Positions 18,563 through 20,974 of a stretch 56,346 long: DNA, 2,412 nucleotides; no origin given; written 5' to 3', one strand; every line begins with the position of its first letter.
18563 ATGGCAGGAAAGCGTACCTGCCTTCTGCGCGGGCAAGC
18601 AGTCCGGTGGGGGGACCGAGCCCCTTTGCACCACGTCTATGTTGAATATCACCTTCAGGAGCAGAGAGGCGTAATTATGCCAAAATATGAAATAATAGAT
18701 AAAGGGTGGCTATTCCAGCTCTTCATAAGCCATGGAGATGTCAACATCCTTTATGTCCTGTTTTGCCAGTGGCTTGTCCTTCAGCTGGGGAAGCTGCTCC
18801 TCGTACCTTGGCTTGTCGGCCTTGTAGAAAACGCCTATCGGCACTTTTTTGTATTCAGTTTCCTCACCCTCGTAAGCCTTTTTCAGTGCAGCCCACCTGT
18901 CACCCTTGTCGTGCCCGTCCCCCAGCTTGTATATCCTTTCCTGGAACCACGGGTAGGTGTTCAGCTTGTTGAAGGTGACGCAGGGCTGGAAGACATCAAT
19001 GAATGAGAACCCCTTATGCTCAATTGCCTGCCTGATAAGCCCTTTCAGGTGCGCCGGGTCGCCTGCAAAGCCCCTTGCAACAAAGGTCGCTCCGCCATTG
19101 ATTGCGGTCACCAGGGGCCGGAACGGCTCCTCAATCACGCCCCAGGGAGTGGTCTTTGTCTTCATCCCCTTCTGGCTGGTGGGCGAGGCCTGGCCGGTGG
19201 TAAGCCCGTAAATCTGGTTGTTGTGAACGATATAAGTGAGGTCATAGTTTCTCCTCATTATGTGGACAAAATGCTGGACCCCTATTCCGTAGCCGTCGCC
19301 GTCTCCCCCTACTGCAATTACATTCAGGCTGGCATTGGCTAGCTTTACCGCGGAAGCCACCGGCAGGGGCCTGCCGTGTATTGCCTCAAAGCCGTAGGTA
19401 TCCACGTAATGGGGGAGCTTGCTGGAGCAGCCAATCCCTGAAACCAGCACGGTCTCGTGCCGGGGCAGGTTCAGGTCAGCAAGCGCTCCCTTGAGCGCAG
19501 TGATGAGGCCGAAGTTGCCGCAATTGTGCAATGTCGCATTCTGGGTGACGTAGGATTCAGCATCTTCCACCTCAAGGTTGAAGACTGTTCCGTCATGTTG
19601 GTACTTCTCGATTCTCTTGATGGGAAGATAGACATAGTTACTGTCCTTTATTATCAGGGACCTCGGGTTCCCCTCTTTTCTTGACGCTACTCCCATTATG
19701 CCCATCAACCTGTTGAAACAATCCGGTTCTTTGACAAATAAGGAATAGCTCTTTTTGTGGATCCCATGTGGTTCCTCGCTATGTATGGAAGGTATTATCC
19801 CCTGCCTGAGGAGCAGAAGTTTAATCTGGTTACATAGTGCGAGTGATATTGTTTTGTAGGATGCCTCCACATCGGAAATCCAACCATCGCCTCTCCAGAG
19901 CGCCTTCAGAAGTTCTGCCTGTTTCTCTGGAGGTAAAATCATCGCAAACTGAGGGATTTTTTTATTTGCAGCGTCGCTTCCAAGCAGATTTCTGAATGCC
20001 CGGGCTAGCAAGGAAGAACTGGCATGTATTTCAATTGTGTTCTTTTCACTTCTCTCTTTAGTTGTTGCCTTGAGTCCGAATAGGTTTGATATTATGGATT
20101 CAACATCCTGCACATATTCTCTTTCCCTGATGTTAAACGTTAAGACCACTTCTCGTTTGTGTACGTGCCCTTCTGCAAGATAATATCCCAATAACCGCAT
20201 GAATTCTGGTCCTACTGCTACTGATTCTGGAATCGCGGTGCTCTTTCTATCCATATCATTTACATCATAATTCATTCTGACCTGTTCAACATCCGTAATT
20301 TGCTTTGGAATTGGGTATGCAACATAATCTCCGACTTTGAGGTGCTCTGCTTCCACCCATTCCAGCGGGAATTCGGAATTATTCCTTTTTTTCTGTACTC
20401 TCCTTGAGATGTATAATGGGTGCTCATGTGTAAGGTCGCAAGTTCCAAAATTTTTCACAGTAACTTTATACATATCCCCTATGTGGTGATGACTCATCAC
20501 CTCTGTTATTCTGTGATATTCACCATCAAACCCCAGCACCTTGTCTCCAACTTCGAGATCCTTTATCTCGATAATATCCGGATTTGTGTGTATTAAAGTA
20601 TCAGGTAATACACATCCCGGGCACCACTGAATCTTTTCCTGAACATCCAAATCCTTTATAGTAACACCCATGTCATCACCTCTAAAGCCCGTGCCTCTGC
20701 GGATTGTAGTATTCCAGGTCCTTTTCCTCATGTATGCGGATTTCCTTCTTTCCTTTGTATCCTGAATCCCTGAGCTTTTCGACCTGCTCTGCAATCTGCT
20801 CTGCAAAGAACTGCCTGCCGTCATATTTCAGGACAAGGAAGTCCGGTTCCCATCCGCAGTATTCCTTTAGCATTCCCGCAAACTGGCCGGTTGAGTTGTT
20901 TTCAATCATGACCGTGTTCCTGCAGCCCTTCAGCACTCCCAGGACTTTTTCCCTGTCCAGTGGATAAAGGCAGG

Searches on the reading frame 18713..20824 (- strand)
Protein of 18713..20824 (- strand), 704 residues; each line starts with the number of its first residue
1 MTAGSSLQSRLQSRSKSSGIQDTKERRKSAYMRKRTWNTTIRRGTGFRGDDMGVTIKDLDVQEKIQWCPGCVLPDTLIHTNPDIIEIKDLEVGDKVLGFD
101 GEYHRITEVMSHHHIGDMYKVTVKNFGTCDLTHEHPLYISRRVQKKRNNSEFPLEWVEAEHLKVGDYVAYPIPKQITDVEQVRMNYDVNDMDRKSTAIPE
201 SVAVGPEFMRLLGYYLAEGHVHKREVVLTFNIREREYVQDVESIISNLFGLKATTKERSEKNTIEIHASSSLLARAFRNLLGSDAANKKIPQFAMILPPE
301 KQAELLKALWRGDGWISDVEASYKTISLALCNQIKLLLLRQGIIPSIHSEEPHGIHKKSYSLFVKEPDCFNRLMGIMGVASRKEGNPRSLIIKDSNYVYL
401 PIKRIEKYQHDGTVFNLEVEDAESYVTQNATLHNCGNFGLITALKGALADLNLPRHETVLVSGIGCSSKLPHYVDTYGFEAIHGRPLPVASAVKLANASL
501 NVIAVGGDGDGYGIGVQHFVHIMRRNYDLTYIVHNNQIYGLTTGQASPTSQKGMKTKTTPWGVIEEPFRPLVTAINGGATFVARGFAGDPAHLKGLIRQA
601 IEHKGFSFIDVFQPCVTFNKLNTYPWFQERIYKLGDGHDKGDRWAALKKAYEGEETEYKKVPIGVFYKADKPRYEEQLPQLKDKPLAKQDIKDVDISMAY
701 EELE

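Call 53: search_protein_families(library=pfam, max_evalue=0.000001, proteins=[window:18713-20824:-])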
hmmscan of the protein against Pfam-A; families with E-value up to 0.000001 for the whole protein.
window:18713-20824:- (704 aa): 4 families
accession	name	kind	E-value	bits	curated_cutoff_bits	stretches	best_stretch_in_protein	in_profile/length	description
PF02775.26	TPP_enzyme_C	-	9.6e-28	97.3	21.9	1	464-611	2-151/151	Thiamine pyrophosphate enzyme, C-terminal TPP binding domain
PF12367.13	PFO_beta_C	-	4.4e-22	78.4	24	1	615-682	1-65/66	Pyruvate ferredoxin oxidoreductase beta subunit C terminal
PF14528.11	LAGLIDADG_3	-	1.4e-15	57.7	22.5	0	301-360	2-64/82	LAGLIDADG-like domain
PF14890.11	Intein_splicing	-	2.7e-09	37.5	35.8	1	101-434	33-155/155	Intein splicing domain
